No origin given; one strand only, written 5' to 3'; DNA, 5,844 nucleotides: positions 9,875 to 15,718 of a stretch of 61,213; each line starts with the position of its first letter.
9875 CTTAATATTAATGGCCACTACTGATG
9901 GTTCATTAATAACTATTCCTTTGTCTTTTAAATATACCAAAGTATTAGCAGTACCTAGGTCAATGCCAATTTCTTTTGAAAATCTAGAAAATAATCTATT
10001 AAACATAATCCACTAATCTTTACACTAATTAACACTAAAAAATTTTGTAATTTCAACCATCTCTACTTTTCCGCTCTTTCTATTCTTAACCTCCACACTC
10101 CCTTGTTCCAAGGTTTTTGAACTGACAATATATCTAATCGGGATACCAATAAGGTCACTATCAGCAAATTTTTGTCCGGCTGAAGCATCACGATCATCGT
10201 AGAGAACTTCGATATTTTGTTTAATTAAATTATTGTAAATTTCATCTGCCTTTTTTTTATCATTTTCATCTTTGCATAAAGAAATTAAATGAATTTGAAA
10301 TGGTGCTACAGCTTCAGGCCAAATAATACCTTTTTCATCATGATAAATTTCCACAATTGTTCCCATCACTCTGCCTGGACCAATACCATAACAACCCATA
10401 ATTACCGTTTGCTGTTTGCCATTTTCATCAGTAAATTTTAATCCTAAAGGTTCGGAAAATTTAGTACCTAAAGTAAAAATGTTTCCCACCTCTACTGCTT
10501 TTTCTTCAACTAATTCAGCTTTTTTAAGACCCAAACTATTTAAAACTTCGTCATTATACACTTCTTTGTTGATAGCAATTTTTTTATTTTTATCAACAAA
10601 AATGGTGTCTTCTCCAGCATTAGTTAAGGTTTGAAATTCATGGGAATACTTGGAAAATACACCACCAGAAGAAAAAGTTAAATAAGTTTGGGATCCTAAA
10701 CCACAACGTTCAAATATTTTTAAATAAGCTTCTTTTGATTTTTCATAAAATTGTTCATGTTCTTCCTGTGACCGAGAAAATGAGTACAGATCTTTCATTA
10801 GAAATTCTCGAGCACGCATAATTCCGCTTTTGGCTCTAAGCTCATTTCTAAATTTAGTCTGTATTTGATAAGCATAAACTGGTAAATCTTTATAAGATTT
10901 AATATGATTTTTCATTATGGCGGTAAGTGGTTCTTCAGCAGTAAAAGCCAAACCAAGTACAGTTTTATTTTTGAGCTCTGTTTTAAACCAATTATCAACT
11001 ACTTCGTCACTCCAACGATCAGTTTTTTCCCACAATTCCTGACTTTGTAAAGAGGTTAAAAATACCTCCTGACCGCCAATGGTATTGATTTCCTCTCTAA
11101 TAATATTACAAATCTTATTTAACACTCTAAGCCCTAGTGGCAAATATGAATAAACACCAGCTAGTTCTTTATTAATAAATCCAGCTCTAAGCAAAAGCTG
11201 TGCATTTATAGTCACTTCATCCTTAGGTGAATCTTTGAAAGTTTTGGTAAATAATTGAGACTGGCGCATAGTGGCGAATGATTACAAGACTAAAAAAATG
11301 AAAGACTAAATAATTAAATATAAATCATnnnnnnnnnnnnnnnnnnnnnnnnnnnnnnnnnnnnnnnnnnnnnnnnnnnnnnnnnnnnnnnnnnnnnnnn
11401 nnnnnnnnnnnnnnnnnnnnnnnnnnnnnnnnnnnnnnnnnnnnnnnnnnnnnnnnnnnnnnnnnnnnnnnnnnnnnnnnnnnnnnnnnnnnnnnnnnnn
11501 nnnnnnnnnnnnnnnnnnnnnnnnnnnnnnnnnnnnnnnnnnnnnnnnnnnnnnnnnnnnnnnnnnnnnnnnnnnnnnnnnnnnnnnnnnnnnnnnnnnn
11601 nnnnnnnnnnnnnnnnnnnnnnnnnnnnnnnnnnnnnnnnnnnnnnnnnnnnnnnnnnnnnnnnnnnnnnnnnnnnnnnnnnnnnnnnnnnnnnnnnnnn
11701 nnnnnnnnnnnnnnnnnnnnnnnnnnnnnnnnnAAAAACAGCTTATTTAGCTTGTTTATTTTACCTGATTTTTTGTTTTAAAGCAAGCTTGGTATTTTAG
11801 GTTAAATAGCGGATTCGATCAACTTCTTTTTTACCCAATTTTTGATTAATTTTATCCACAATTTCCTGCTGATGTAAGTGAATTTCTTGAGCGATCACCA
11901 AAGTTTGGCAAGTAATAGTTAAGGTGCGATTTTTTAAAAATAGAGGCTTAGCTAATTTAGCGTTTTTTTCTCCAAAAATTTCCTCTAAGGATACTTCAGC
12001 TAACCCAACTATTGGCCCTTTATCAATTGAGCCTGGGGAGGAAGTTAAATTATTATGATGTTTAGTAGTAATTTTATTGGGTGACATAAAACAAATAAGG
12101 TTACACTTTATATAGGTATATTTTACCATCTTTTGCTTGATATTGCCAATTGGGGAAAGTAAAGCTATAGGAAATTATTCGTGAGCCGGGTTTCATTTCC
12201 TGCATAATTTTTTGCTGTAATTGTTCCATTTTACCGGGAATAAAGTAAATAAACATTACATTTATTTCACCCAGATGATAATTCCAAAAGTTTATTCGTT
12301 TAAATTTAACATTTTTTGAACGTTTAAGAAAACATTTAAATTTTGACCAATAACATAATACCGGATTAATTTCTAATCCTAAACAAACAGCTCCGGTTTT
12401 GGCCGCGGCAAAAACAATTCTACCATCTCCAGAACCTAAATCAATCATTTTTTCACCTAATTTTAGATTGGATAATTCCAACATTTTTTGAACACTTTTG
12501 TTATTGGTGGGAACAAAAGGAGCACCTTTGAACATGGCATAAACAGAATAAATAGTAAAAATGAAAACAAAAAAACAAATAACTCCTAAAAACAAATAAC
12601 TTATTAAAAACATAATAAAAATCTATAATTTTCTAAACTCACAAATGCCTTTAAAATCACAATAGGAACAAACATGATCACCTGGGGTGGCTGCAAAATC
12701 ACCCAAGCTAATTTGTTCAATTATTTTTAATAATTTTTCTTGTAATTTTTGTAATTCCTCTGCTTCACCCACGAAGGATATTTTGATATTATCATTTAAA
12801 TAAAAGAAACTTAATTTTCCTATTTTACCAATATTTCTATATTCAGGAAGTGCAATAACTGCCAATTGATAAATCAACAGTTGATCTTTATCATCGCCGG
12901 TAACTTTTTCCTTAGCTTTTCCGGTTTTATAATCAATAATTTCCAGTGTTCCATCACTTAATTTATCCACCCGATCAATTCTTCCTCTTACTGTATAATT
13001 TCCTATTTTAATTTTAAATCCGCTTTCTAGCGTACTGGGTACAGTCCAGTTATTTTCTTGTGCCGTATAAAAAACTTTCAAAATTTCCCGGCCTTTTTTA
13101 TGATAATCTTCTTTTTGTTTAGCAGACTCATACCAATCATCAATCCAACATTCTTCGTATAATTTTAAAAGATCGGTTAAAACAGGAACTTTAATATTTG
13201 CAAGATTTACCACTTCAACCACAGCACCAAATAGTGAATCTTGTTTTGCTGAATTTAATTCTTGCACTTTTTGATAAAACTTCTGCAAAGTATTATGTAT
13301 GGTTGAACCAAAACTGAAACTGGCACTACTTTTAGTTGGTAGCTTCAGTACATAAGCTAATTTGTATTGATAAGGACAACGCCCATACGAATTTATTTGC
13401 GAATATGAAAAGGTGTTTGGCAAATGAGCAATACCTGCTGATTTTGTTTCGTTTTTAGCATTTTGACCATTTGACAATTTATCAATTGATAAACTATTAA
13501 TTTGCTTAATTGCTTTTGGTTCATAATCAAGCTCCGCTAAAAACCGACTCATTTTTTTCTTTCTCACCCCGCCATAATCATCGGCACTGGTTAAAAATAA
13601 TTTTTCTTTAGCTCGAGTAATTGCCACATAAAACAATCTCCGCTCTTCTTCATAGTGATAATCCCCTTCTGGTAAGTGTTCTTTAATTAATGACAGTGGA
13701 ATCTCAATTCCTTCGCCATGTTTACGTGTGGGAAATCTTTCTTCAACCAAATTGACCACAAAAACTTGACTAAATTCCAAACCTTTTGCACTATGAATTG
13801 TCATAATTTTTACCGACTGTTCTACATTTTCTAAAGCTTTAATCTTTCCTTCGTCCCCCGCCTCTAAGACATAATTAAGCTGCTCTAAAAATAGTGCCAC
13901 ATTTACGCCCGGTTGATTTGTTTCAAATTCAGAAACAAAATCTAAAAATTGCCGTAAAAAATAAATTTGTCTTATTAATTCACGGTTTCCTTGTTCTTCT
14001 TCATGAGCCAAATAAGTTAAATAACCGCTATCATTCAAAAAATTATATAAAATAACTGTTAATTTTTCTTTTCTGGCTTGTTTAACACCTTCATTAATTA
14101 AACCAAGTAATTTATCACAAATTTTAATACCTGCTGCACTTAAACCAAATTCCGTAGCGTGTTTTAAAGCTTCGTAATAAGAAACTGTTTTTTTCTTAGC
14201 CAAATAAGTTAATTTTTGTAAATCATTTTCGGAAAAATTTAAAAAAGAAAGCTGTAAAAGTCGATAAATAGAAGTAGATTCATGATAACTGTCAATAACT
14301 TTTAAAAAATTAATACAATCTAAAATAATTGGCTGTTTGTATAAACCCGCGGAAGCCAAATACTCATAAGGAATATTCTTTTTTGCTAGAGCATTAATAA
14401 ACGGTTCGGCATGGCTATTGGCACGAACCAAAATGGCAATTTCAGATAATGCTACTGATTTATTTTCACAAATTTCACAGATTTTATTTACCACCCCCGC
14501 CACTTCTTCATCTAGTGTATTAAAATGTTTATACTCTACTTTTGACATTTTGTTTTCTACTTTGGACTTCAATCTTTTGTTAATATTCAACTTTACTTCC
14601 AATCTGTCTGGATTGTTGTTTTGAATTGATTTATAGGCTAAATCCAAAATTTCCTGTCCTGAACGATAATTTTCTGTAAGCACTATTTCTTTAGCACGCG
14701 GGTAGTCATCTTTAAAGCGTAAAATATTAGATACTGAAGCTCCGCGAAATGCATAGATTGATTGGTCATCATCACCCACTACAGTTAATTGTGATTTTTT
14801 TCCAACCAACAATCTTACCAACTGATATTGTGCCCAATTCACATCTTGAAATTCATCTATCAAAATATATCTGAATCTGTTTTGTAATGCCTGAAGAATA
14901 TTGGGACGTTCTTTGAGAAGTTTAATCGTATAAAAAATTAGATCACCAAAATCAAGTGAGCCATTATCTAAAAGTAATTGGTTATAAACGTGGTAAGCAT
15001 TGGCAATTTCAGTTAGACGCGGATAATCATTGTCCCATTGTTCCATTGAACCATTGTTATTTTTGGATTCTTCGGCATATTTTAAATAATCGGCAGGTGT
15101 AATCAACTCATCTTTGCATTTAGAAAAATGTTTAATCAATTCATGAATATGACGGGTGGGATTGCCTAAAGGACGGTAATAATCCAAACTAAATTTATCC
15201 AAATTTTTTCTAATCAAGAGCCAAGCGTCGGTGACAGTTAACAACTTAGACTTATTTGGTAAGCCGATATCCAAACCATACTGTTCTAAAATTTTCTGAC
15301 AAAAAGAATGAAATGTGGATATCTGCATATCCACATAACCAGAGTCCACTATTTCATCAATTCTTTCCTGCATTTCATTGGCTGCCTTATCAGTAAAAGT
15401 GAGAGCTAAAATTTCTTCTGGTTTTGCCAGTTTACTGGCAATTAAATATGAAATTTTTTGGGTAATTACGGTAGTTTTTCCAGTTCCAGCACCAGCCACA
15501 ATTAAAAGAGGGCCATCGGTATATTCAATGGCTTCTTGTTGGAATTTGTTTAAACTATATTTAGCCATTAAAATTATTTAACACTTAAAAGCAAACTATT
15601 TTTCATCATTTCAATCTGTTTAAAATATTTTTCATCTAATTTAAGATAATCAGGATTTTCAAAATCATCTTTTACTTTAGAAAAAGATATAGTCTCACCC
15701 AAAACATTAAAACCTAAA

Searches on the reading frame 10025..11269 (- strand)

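Call 70: search_protein_families(library=pfam, proteins=[window:10025-11269:-], max_evalue=0.001)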
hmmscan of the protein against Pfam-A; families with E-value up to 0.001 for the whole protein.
window:10025-11269:- (414 aa): 2 families
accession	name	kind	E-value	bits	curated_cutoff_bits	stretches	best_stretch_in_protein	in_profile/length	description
PF00587.30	tRNA-synt_2b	-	3.4e-32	112.4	29.3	1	95-309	1-179/179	tRNA synthetase class II core domain (G, H, P, S and T)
PF03129.25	HGTP_anticodon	-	1.3e-17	64.2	21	1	334-412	11-89/94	Anticodon binding domain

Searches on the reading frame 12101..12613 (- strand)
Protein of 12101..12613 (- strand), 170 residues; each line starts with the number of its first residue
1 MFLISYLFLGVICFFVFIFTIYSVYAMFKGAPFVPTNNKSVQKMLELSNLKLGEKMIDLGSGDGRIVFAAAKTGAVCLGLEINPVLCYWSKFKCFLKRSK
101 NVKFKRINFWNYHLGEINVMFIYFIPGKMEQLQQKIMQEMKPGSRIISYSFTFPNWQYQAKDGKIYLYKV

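Call 70: search_protein_families(library=pfam, proteins=[window:12101-12613:-], max_evalue=0.001)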
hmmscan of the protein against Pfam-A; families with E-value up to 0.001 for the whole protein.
window:12101-12613:- (170 aa): 2 families
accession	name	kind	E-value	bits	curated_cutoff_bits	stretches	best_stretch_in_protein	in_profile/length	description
PF08123.19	DOT1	-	1.9e-07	31.3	23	1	33-150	23-158/205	Histone methylation protein DOT1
PF13847.12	Methyltransf_31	-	4.6e-05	23.6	27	1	53-148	4-109/145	Methyltransferase domain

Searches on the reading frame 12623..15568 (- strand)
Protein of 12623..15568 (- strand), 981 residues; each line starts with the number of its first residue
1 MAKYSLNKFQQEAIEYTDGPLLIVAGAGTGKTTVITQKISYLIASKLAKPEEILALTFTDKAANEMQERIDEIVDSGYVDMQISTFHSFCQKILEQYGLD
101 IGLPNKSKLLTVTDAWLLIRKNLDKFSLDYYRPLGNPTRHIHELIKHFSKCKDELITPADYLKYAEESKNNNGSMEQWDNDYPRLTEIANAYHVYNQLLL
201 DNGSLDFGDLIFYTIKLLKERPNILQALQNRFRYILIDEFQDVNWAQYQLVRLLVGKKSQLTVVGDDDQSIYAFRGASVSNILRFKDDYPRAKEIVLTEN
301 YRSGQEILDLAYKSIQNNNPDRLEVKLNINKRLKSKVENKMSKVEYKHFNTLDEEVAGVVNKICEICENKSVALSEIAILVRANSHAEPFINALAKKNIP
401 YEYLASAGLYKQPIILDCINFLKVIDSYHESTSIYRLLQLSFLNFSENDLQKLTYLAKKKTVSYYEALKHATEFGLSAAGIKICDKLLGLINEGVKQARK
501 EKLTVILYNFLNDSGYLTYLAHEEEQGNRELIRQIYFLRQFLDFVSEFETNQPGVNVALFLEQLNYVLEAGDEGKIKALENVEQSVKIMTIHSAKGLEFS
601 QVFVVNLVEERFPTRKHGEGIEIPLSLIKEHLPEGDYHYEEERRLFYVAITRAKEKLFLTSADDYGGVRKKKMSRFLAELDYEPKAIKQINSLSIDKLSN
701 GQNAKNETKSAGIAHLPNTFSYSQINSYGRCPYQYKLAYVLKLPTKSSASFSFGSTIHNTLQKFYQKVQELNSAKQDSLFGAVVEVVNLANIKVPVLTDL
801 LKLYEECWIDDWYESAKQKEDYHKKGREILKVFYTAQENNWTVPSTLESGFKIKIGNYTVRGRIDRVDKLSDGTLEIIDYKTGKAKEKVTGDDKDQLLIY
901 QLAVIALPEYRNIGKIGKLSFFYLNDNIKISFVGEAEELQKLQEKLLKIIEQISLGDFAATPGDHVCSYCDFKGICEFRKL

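Call 70: search_protein_families(library=pfam, proteins=[window:12623-15568:-], max_evalue=0.001)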
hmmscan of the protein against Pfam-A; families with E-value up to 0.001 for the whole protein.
window:12623-15568:- (981 aa): 12 families
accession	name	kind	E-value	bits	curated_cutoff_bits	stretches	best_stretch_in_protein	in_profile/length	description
PF00580.27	UvrD-helicase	-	2.2e-82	277.2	23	1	6-290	1-271/271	UvrD/REP helicase N-terminal domain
PF13361.12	UvrD_C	-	3.4e-51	175.2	25.6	1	295-662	1-348/350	UvrD-like helicase C-terminal domain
PF12705.13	PDDEXK_1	-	2.2e-39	136.3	22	1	719-977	1-247/247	PD-(D/E)XK nuclease superfamily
PF13245.12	AAA_19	-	1.5e-27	96.9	25.1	1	10-275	1-134/134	AAA domain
PF13538.12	UvrD_C_2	-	5.7e-12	45.7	27.4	1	636-659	28-51/52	UvrD-like helicase C-terminal domain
PF13604.12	AAA_30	-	2.4e-08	34.4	27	1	6-71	2-67/191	AAA domain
PF10926.14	DUF2800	-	3.4e-07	30.2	21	1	860-979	118-235/368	Protein of unknown function (DUF2800)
PF21445.3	ADDB_N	-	2.3e-06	27.5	26.6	1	23-264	2-230/290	ADDB, N-terminal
PF01930.23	Cas_Cas4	-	8.8e-06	26.3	22.7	1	853-976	49-158/160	Domain of unknown function DUF83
PF01443.25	Viral_helicase1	-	1.5e-05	25.4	21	0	587-658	178-225/228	Viral superfamily 1 RNA helicase core domain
PF04851.21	ResIII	-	7.9e-05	23.1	22.5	0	6-77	4-80/164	Type III restriction enzyme, res subunit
PF13173.12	AAA_14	-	0.00071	20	27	0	22-71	5-51/129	AAA domain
